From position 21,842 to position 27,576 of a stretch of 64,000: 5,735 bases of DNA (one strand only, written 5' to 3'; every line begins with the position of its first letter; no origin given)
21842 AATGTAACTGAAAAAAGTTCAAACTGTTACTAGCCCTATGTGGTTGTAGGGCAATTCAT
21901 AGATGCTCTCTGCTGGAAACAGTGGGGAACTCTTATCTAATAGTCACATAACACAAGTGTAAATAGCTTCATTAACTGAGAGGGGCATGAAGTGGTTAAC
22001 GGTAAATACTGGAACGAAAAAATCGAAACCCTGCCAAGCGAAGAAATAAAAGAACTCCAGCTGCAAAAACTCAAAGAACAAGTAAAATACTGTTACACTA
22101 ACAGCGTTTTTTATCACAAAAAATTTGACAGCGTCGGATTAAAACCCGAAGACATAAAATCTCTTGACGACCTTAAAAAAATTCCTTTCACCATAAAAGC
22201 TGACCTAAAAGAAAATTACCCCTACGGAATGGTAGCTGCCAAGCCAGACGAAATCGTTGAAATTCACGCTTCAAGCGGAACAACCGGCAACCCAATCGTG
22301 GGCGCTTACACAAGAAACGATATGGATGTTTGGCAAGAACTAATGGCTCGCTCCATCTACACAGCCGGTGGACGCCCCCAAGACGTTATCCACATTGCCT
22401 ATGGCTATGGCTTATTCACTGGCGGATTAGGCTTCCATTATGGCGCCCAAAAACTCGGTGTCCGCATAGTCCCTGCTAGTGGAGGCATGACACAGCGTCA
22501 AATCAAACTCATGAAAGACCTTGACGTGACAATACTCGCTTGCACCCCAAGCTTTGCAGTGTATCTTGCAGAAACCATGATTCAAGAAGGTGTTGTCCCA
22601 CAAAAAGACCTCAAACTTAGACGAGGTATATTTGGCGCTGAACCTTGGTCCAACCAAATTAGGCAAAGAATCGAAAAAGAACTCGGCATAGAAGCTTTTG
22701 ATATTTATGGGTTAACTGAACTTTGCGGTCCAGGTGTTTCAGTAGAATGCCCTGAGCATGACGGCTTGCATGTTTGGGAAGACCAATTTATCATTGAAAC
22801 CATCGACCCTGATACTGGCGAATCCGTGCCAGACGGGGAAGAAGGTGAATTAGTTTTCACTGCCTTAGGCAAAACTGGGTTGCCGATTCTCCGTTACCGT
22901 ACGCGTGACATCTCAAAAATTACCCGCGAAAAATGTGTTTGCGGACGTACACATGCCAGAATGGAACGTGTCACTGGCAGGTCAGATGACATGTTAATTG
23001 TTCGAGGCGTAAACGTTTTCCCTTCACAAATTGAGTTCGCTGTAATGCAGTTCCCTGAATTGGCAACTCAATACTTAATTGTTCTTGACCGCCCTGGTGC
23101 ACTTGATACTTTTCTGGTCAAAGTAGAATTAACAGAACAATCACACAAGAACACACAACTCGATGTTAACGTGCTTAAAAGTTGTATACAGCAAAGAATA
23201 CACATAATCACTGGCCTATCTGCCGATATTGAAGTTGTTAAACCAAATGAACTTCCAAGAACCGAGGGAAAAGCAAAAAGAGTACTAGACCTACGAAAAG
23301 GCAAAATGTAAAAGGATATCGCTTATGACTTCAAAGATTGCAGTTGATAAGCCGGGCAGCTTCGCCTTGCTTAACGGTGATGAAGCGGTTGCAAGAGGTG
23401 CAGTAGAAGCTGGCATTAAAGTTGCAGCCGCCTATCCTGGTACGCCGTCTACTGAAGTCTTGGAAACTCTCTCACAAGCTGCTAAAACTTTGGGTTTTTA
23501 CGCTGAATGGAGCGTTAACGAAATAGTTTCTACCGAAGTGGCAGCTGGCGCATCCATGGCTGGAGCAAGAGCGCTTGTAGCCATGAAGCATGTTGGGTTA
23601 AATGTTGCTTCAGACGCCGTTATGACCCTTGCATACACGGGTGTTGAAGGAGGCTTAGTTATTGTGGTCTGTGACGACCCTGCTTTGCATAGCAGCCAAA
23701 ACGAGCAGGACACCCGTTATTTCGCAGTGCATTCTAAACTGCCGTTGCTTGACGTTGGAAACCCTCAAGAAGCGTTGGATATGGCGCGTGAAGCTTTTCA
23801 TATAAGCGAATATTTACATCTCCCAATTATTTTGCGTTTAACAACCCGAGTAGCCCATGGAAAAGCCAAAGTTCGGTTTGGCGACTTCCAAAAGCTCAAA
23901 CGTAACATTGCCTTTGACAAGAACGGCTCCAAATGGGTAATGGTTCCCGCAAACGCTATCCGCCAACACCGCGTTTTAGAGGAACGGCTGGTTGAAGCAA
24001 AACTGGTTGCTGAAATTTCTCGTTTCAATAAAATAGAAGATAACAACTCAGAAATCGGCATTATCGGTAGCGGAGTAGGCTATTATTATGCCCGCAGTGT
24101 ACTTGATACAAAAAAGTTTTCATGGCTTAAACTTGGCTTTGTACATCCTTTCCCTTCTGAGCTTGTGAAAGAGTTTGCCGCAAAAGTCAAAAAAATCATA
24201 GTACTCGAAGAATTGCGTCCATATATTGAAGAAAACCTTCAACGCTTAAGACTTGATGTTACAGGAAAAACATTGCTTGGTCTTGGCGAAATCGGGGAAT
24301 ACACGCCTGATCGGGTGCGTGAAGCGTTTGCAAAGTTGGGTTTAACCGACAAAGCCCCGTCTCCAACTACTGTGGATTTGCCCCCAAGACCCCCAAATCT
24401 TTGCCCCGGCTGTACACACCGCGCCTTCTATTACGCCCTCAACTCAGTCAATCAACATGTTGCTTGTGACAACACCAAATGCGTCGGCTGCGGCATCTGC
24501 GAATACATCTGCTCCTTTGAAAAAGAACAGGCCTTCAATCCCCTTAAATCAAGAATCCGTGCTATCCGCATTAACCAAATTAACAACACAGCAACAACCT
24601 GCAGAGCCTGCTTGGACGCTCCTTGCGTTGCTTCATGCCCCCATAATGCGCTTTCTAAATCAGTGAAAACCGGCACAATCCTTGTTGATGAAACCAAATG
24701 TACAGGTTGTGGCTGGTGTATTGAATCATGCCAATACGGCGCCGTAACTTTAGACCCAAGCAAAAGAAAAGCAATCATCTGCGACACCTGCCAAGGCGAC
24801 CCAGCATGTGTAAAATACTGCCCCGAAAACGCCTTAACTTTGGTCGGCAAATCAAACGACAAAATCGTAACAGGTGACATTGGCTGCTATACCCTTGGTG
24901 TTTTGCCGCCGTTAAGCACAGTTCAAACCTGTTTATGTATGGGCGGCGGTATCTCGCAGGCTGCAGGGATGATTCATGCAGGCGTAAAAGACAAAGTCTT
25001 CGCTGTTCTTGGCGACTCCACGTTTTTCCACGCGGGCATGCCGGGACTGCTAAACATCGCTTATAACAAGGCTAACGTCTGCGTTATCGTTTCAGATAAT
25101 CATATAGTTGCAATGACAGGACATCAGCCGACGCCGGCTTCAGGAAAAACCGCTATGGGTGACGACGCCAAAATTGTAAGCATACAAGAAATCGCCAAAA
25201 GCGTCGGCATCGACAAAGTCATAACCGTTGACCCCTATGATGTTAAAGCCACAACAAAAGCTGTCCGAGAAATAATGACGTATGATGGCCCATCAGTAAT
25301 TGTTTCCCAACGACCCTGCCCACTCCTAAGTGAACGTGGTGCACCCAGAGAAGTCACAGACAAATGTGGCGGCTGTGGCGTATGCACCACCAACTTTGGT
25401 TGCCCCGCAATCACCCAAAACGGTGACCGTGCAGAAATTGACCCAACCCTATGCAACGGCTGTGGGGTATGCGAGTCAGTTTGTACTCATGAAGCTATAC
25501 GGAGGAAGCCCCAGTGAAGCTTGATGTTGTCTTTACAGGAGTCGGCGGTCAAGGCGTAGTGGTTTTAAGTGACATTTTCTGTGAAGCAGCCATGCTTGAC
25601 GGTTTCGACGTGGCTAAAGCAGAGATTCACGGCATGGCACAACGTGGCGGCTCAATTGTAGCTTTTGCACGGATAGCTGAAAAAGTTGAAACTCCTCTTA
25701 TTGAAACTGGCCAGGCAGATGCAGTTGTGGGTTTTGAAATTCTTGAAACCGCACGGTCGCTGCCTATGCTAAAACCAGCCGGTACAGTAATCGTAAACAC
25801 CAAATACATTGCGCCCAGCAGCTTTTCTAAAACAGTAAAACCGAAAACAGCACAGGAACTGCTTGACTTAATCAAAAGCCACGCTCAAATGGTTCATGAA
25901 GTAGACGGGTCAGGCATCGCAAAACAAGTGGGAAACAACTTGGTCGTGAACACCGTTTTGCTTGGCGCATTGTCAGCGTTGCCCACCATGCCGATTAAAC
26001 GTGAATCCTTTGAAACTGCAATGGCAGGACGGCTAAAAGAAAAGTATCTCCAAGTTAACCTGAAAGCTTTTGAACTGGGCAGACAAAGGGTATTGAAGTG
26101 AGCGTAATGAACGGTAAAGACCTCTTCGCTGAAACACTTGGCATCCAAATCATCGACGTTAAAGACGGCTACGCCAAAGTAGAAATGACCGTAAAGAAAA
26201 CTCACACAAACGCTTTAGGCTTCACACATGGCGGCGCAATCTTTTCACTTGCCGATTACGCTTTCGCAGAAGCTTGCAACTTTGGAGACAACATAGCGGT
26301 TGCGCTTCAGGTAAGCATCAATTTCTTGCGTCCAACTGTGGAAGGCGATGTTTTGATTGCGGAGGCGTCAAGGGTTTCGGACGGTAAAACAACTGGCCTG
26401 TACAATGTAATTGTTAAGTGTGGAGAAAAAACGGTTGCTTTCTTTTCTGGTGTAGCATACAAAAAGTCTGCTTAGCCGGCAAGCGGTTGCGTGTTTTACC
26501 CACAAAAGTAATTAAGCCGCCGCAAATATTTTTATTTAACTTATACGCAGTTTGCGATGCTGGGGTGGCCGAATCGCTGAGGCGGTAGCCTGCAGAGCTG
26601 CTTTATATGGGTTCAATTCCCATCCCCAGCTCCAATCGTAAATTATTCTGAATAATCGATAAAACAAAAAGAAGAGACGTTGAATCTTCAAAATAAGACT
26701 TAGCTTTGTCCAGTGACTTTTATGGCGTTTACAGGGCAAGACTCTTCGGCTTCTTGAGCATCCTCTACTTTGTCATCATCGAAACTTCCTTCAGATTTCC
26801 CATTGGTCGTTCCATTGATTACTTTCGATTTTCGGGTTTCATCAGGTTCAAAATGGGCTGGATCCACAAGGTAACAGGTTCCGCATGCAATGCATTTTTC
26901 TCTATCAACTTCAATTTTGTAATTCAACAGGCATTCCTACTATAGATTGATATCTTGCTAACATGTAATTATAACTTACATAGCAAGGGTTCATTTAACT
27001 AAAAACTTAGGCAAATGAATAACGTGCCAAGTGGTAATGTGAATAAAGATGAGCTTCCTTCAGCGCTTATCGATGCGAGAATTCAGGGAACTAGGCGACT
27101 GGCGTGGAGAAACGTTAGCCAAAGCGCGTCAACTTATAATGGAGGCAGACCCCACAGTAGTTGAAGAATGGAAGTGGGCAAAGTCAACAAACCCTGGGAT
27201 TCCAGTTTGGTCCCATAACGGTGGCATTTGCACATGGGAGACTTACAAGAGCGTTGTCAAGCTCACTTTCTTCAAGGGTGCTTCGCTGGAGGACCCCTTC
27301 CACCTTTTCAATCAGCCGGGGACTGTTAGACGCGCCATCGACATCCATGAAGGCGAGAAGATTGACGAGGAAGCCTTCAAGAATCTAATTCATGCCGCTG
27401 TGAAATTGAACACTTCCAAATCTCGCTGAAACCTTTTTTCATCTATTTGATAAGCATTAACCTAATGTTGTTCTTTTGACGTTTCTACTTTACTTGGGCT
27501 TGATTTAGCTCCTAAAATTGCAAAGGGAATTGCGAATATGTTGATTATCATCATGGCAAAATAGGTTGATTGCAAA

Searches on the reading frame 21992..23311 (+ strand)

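Call 25: search_protein_families(library=pfam, proteins=[window:21992-23311:+], max_evalue=0.0001)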
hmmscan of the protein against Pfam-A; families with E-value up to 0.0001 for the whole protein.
window:21992-23311:+ (439 aa): 2 families
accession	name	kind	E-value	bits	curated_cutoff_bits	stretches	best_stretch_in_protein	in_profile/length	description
PF14535.12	AMP-binding_C_2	-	1.9e-25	89.4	25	1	339-435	1-96/96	AMP-binding enzyme C-terminal domain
PF00501.34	AMP-binding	-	6.1e-20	71.8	29.9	1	70-289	151-374/384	AMP-binding enzyme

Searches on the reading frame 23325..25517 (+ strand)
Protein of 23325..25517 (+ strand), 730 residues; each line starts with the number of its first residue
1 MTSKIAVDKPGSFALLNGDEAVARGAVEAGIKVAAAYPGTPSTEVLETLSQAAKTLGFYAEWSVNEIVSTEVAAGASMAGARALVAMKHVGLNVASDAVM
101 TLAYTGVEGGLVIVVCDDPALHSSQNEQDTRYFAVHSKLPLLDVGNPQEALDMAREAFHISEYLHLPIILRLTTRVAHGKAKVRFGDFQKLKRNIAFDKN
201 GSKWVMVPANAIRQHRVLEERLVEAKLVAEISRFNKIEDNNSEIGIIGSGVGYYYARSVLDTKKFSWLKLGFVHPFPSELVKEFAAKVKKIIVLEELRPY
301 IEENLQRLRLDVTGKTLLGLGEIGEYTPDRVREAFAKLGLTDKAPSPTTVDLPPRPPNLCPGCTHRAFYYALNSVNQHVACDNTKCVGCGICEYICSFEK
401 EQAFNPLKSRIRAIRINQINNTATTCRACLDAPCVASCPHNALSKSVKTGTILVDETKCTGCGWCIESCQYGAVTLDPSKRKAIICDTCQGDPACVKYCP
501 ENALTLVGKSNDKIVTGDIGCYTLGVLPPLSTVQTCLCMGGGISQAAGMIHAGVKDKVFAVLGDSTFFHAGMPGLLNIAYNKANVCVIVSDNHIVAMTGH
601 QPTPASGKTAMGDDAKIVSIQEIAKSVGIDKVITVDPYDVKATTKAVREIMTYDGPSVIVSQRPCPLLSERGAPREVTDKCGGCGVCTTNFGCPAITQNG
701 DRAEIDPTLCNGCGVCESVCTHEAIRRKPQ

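Call 25: search_protein_families(library=pfam, proteins=[window:23325-25517:+], max_evalue=0.0001)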
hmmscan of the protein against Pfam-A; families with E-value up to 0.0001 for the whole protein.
window:23325-25517:+ (730 aa): 11 families
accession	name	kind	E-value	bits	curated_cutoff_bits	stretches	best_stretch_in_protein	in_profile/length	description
PF02775.26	TPP_enzyme_C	-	3.6e-23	82.5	21.9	1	518-660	1-150/151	Thiamine pyrophosphate enzyme, C-terminal TPP binding domain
PF01855.24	POR_N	-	1.3e-18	68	27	1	25-190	2-172/231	Pyruvate flavodoxin/ferredoxin oxidoreductase, thiamine diP-bdg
PF00037.32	Fer4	-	1.6e-15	56.6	21.1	2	453-475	2-24/24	4Fe-4S binding domain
PF12837.12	Fer4_6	-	7.3e-14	51.4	25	1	703-725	2-24/24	4Fe-4S binding domain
PF12838.12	Fer4_7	-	1.9e-11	44.7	27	1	426-473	2-52/52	4Fe-4S dicluster domain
PF13187.11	Fer4_9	-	2.4e-10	40.7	27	0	458-503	1-51/52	4Fe-4S dicluster domain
PF13247.11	Fer4_11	-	5.6e-10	39.8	26.2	1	422-506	6-97/100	4Fe-4S dicluster domain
PF13237.11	Fer4_10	-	1.3e-09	38.2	25.5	1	420-469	3-52/53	4Fe-4S dicluster domain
PF14697.11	Fer4_21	-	2.5e-07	31.2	35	1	454-505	3-58/59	4Fe-4S dicluster domain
PF25160.1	LdpA_Fe-S-bd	-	5.4e-07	29.7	27.6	0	431-475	6-44/49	LdpA Fe-S cluster-binding domain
PF12797.12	Fer4_2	-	7.6e-06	26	24.5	0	704-721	4-21/22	4Fe-4S binding domain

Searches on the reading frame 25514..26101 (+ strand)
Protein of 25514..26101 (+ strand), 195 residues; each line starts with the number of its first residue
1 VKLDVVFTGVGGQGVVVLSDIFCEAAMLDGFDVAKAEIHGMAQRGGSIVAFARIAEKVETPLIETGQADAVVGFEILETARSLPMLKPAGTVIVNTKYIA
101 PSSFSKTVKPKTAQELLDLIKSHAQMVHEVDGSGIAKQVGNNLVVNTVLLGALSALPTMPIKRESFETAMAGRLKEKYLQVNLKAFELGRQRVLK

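Call 25: search_protein_families(library=pfam, proteins=[window:25514-26101:+], max_evalue=0.0001)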
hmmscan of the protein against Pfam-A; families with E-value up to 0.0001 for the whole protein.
window:25514-26101:+ (195 aa): 1 family
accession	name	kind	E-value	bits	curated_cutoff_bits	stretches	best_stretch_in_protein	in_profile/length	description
PF01558.24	POR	-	3.9e-39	135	27.4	1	11-191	1-173/173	Pyruvate ferredoxin/flavodoxin oxidoreductase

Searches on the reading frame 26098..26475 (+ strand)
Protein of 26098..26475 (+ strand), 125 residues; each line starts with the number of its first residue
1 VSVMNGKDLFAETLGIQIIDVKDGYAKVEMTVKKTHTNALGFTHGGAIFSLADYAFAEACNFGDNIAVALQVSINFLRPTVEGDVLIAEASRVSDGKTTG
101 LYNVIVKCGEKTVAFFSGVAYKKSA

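Call 25: search_protein_families(library=pfam, proteins=[window:26098-26475:+], max_evalue=0.0001)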
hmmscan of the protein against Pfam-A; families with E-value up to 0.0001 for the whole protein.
window:26098-26475:+ (125 aa): 3 families
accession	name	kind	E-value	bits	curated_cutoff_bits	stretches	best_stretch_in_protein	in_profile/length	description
PF03061.28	4HBT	-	3.6e-12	46.9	20.6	1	41-113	2-77/79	Thioesterase superfamily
PF14539.12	DUF4442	-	6.8e-06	26.7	25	1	10-57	15-62/132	Domain of unknown function (DUF4442)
PF13622.12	4HBT_3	-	1.9e-05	25.3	24.3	1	39-110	7-73/83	Acyl-CoA thioesterase N-terminal domain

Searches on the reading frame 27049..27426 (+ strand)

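Call 76: search_protein_families(library=pfam, proteins=[window:27049-27426:+], max_evalue=0.001)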
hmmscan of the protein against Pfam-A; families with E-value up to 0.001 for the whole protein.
window:27049-27426:+ (126 aa): 1 family
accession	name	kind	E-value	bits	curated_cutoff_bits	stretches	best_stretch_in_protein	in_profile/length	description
PF08818.16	DUF1801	-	3.2e-19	69.5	27.2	1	19-118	1-85/85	Domain of unknown function (DU1801)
